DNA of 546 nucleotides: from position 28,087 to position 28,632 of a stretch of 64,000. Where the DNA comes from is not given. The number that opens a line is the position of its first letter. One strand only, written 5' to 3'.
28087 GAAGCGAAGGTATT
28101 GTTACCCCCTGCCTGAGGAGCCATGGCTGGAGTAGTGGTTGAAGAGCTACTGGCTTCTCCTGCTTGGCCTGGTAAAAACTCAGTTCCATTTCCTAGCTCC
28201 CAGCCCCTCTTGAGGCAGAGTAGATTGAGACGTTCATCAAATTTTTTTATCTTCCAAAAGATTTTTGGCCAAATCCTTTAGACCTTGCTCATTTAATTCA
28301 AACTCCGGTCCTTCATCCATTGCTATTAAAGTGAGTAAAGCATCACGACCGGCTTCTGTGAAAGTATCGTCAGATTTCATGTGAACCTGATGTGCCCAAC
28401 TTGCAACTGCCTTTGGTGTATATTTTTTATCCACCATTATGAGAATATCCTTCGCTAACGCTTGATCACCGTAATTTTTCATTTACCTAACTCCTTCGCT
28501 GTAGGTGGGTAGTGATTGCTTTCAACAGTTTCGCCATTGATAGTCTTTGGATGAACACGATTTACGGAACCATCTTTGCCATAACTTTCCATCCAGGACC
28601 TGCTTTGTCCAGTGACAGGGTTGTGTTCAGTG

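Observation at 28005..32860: Hint-domain polymorphic-toxin locus with an array of orphan toxin/immunity cassettes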

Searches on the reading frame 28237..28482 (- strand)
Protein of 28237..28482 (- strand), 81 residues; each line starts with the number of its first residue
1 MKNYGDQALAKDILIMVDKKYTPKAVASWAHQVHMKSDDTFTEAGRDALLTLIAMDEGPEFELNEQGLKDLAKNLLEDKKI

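Call 3: search_protein_families(library=pfam, proteins=[window:28237-28482:-], max_evalue=1)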
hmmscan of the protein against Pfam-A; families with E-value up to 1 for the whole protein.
window:28237-28482:- (81 aa): 0 families

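Call 7: search_protein_families(library=ncbifam, proteins=[window:28237-28482:-], max_evalue=1)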
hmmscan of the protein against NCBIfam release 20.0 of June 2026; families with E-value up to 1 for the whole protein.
window:28237-28482:- (81 aa): 1 family
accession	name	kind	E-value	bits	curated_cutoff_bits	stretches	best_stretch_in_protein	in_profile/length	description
NF009728.0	PRK13254.1-2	equivalog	0.095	12.6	221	1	9-42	115-148/153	cytochrome c maturation protein CcmE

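Call 66: search_protein_families(library=pfam, alignment_id=A4, max_evalue=10)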
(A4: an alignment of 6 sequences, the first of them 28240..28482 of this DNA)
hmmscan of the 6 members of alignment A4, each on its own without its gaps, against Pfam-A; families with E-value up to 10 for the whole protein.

A. member 1, window:28240-28482:- (81 aa): 0 families

B. families by the number of members that match (of 6 scanned): 3 families
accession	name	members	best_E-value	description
PF07524.19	Bromo_TP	1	0.079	Bromodomain associated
PF00075.30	RNase_H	1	0.16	RNase H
PF09985.14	Glucodextran_C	1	0.17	C-terminal binding-module, SLH-like, of glucodextranase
